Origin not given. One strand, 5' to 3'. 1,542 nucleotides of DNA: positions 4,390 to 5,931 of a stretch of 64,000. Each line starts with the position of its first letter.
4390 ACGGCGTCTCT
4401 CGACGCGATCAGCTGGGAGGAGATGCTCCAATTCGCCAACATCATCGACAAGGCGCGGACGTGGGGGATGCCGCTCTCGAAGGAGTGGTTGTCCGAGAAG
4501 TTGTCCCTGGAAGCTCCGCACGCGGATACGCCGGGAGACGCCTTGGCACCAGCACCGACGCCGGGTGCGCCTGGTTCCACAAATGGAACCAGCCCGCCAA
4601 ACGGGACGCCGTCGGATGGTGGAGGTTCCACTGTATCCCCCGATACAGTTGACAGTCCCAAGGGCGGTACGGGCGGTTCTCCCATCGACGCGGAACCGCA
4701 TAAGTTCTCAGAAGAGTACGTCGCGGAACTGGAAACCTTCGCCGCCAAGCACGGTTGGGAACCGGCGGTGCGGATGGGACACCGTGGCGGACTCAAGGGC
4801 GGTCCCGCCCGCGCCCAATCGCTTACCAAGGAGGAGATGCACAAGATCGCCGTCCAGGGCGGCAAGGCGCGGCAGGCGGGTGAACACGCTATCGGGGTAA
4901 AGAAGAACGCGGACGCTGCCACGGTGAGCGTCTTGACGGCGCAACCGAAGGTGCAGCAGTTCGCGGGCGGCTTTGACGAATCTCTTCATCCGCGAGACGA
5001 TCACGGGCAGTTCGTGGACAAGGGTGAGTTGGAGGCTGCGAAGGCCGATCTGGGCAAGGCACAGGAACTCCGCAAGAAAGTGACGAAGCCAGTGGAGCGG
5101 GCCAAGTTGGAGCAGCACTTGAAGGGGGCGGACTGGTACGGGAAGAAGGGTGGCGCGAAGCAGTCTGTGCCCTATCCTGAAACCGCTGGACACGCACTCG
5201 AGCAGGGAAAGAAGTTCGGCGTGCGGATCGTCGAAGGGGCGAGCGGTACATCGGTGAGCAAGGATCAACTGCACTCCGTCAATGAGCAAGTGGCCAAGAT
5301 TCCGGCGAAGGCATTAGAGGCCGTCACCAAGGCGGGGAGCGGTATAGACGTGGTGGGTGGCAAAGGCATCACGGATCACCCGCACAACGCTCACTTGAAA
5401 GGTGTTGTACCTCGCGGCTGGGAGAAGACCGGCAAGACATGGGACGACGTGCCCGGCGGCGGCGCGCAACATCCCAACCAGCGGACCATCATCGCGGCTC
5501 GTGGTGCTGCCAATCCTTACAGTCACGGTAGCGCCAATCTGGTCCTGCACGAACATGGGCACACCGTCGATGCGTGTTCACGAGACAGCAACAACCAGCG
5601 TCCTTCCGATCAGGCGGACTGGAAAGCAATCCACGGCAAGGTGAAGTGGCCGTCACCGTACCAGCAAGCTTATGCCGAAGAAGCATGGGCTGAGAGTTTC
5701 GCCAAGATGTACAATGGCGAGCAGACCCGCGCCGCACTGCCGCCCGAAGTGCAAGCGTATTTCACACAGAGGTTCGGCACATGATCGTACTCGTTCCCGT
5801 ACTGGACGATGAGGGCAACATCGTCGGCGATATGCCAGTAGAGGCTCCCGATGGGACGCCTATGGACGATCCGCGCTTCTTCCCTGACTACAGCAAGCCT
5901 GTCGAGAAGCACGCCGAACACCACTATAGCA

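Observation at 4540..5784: Portal protein fused through a low-complexity linker to a PPEP / lethal-factor-like zinc metalloprotease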

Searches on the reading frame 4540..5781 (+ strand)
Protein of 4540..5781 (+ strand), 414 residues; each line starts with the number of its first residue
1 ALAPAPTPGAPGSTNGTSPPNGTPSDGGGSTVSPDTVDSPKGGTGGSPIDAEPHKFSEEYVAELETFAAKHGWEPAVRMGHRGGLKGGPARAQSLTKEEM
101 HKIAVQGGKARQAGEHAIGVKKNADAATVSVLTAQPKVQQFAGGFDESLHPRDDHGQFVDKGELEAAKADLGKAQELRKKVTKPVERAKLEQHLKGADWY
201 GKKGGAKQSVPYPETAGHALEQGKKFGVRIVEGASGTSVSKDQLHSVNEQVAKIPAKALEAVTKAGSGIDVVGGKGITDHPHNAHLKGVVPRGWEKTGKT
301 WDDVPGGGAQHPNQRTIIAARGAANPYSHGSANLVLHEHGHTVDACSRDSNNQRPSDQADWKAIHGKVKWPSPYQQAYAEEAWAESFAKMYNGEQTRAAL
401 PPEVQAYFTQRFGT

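Call 5: search_solved_structures(query=window:4540-5781:+, max_evalue=10, show_alignments=3)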
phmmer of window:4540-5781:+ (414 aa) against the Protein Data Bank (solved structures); distinct sequences matched with E-value up to 10: 29.
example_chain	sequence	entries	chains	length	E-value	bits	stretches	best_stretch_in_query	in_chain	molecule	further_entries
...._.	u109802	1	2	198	4.5e-21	78.5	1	224-401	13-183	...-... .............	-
5n12_A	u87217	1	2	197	1.2e-20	77.1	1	224-401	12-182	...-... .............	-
5a0p_A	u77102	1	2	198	1.2e-20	77.1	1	224-401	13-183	ZINC METALLOPROTEASE ZMP1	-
2n6j_A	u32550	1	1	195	1.2e-20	77.1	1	228-401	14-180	Zinc metalloprotease Zmp1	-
6r52_A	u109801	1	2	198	3.1e-20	75.7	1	224-401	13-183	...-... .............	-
6r55_A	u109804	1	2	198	4.2e-20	75.3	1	224-401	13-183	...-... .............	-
6r54_A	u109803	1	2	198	8e-20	74.4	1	224-401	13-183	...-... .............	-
6r56_A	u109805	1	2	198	8e-20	74.4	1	224-401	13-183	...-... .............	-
5a0r_A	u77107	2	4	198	8.1e-20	74.4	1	224-401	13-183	ZINC METALLOPROTEASE ZMP1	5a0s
6r59_A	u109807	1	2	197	2.7e-19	72.6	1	224-401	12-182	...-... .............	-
5a0x_A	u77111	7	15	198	2.8e-19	72.6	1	224-401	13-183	ZINC METALLOPROTEASE ZMP1 | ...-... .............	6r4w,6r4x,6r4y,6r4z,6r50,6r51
6r5a_A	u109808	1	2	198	2.9e-19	72.5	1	224-401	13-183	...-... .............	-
6r57_A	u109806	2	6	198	1.9e-18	69.9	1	224-401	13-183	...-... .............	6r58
9g0j_A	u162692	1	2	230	2.7e-18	69.4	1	237-401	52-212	ATLF-like domain-containing protein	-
6r5c_A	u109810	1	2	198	6.8e-18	68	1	224-401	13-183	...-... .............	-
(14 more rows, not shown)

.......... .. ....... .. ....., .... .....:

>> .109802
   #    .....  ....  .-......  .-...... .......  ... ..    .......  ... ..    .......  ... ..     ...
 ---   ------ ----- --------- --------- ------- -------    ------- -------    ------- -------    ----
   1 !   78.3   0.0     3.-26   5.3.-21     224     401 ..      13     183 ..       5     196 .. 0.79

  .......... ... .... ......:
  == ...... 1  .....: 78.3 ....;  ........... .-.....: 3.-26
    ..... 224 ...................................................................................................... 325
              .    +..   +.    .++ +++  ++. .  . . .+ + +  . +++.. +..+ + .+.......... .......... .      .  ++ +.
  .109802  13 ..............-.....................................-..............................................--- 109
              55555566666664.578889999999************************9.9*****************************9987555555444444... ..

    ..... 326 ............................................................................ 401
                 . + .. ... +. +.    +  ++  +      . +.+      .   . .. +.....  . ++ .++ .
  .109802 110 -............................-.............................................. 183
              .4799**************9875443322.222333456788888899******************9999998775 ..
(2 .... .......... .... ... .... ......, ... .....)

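Call 39: search_protein_families(library=phrogs, proteins=[window:4540-5781:+], max_evalue=0.01)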
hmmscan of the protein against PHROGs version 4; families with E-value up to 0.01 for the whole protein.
window:4540-5781:+ (414 aa): 0 families

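Call 80: predict_structure(alignment_id=A4)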
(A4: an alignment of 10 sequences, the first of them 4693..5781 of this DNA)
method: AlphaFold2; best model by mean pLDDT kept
length: 363 residues; sequences in the alignment: 10
mean_pLDDT: 70.2   pTM: 0.54
mean pLDDT of the five models: 70.2, 68.6, 67.0, 66.6, 66.1
residues with pLDDT >= 90: 112; 70-90: 68; 50-70: 107; < 50: 76
segments of 3 or more residues with pLDDT < 50: 1-4, 21-41, 63-94, 145-163
pLDDT, mean of each block of 10 residues (from residue 1): 49 61 40 41 58 56 46 41 32 48 59 62 68 63 48 29 54 70 67 84 90 91 87 91 89 91 90 69 90 95 96 95 92 95 91 96 82
secondary structure, 60 per line:
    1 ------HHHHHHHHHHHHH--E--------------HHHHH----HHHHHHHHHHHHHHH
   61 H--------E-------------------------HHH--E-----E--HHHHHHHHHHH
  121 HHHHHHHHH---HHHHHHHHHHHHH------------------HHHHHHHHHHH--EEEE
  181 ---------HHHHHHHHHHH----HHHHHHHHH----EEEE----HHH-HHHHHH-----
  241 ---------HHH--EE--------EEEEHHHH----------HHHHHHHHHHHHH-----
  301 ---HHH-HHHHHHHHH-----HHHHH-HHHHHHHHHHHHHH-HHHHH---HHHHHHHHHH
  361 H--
elements in order: H7-19 H37-41 H46-61 H110-129 H133-145 H164-174 E177-180 H190-200 H205-213 E218-221 H230-235 E265-268 H269-272 H283-295 H308-316 H322-326 H328-341 H343-347 H351-361

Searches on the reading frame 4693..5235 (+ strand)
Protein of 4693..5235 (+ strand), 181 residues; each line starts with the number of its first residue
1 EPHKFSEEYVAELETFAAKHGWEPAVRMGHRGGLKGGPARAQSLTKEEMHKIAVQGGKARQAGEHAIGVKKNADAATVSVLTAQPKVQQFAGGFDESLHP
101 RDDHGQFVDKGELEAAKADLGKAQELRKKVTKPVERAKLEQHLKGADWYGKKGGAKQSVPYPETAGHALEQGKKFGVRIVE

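Call 49: find_homologous_proteins(query=window:4693-5235:+)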
Query window:4693-5235:+: 108 candidates shared short words with the query, none scored E <= 0.001.
